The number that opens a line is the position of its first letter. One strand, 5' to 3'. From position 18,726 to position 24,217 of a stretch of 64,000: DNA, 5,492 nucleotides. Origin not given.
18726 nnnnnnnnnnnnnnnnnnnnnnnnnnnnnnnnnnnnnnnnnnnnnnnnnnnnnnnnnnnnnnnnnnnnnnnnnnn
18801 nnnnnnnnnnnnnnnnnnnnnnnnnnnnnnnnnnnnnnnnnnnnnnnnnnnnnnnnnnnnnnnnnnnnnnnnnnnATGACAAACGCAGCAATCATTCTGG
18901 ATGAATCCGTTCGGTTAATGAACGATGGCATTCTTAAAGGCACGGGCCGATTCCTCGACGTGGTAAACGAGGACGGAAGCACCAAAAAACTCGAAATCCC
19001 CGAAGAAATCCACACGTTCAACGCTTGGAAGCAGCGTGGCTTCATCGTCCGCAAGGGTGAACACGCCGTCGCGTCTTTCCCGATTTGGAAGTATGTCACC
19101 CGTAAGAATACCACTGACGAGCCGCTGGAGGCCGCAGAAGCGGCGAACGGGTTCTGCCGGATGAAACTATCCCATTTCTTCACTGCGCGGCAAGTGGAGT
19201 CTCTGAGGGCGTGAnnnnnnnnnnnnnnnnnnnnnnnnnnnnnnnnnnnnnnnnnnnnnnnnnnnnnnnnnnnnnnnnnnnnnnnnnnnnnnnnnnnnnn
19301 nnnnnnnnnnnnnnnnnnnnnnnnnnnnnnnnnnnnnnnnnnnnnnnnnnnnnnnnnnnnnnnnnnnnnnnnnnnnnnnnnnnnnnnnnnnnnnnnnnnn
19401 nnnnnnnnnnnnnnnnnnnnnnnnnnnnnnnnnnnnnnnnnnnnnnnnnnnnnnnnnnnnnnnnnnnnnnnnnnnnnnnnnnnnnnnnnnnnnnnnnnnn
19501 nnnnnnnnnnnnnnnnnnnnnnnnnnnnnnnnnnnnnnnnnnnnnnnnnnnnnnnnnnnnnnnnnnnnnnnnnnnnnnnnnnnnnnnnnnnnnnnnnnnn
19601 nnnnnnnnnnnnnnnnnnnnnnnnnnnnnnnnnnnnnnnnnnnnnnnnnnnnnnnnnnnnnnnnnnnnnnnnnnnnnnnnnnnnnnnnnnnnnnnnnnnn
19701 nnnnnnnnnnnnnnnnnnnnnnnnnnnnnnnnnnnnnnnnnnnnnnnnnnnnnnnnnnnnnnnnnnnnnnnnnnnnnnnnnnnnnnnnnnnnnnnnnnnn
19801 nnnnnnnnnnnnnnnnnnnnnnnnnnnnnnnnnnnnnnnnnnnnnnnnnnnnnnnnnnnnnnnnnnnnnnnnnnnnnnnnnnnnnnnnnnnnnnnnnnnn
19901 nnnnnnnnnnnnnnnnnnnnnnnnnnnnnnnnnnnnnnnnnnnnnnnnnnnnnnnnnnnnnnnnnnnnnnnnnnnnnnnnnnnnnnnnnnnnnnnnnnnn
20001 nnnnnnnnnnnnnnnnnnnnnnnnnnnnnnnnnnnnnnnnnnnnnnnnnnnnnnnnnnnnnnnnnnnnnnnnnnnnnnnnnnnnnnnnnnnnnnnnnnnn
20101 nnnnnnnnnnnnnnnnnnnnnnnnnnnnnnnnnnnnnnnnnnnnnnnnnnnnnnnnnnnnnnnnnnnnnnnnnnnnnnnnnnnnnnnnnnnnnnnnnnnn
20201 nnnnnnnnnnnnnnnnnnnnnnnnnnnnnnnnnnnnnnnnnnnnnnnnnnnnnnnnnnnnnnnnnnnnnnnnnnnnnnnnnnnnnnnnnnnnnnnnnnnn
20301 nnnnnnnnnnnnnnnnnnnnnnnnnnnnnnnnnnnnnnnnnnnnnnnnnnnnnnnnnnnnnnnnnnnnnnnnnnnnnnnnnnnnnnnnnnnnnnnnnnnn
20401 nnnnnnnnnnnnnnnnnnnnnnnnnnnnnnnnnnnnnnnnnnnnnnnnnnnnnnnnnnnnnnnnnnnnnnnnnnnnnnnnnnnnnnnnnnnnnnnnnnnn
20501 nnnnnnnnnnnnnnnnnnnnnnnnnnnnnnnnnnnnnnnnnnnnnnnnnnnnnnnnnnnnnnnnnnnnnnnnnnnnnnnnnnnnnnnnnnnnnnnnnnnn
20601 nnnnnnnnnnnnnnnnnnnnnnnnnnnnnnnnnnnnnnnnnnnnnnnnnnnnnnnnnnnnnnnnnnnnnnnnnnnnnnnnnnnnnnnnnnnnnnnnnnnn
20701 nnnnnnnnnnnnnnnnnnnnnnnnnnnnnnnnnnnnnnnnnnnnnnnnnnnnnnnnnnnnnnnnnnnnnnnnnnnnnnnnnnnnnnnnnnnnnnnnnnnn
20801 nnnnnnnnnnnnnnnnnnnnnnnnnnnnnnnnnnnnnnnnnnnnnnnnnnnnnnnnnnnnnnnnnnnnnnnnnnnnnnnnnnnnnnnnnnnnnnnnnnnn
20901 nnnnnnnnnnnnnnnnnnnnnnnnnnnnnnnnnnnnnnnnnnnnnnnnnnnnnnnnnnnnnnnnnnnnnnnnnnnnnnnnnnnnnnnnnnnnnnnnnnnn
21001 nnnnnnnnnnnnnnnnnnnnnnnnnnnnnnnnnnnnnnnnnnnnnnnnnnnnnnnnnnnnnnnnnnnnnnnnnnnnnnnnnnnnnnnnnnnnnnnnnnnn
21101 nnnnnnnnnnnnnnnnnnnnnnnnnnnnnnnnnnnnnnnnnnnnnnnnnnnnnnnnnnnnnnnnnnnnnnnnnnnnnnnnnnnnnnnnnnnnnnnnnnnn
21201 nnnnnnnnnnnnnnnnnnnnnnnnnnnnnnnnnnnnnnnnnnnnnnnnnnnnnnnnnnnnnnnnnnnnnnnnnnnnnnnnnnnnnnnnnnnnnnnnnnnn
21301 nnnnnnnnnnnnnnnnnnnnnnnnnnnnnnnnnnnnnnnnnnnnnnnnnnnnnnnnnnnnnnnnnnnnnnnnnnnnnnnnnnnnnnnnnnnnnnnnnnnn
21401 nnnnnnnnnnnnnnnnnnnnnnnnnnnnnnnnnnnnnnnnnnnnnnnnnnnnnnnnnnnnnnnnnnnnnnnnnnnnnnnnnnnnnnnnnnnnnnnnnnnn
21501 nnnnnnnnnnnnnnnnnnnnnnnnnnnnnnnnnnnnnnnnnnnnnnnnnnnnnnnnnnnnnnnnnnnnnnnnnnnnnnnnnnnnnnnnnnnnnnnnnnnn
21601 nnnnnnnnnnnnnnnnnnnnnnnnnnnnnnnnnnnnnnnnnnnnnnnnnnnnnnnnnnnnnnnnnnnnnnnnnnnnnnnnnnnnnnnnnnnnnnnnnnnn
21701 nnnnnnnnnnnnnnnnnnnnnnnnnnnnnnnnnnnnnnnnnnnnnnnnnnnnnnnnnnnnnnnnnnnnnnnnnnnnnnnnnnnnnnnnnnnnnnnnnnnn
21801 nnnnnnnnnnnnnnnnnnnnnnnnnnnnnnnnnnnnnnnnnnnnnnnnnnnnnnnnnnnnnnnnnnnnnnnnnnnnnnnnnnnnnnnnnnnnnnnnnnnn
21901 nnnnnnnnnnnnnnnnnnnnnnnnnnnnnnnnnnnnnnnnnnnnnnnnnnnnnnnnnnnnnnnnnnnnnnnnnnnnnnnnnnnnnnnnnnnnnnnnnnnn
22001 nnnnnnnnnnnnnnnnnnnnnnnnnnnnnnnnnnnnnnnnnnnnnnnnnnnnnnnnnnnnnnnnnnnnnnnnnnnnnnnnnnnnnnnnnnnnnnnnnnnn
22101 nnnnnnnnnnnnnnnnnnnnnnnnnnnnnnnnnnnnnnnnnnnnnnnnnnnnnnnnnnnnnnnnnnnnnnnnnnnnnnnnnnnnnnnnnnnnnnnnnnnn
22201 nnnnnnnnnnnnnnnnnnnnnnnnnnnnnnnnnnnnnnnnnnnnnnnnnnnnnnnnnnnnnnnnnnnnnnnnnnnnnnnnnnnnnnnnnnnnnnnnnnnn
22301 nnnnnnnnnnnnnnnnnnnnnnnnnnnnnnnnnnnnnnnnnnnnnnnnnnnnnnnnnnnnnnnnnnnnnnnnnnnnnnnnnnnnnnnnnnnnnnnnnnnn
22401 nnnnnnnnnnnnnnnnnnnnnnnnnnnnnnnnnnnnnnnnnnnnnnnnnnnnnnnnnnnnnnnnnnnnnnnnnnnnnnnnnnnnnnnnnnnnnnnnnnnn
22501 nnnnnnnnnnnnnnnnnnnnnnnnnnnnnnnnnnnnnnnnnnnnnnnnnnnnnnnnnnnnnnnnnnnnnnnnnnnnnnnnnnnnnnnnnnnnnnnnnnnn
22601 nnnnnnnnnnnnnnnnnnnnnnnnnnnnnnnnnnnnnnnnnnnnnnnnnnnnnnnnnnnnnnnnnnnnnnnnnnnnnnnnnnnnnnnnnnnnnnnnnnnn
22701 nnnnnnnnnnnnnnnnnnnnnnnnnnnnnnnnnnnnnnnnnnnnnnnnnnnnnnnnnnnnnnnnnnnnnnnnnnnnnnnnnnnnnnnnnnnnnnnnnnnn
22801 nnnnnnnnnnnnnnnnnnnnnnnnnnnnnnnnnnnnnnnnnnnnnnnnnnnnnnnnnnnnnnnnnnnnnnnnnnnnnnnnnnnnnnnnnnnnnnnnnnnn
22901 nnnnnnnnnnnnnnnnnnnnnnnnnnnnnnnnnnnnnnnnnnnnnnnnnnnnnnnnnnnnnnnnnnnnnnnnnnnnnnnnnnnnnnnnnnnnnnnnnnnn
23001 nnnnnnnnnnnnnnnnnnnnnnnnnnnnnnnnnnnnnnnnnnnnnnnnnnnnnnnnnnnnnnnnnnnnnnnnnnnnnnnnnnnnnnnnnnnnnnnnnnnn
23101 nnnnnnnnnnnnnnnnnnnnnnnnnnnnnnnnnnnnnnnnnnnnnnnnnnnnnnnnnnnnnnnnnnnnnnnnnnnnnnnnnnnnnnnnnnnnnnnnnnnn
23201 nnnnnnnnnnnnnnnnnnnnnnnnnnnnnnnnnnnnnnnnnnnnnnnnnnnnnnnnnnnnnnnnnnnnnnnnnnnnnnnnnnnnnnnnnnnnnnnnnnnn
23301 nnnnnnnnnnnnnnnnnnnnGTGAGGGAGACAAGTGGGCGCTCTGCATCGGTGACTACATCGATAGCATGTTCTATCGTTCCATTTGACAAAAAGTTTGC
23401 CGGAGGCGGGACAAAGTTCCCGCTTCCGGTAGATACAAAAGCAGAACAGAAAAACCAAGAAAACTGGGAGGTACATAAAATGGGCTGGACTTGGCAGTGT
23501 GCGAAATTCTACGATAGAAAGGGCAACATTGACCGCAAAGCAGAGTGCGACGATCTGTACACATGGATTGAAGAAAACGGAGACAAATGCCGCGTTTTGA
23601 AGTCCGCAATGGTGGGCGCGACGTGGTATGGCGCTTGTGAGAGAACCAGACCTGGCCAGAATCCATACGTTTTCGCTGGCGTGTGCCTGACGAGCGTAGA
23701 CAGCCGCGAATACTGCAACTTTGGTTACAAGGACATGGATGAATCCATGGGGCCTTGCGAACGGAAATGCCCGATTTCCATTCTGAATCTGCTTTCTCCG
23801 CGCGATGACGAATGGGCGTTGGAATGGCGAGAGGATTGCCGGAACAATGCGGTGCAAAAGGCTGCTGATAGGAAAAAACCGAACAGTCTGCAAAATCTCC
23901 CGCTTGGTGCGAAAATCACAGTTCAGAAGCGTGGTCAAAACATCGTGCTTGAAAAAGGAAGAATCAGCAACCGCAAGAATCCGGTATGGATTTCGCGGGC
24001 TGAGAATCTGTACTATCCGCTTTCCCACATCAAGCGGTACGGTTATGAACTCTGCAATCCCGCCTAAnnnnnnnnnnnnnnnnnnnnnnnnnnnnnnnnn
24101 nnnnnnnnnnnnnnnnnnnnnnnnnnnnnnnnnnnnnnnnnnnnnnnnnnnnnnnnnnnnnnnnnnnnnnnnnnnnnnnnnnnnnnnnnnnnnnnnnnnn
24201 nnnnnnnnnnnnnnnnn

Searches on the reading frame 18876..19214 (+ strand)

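Call 89: search_protein_families(library=pfam, proteins=[window:18876-19214:+], max_evalue=0.01)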
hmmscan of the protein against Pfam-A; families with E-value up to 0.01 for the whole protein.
window:18876-19214:+ (112 aa): 1 family
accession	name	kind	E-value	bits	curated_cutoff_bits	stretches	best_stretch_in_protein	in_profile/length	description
PF08401.16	ArdcN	-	0.00033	21.3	22.6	1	47-85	68-102/123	N-terminal domain of anti-restriction factor ArdC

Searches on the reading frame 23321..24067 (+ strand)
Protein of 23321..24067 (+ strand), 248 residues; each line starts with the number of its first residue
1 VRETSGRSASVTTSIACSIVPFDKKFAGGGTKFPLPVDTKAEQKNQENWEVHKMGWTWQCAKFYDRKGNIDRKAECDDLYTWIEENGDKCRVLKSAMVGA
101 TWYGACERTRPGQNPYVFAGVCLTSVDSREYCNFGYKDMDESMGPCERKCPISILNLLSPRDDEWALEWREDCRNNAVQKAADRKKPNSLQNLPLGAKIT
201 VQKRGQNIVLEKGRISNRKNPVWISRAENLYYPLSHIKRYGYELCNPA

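Call 3: search_protein_families(library=pfam, proteins=[window:23321-24067:+], max_evalue=0.01)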
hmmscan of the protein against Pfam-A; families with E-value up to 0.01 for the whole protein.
window:23321-24067:+ (248 aa): 1 family
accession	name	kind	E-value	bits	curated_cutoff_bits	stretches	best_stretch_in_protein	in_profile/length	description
PF21992.2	DUF6927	-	2.4e-05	24.7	27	1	160-202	1-40/74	Domain of unknown function (DUF6927)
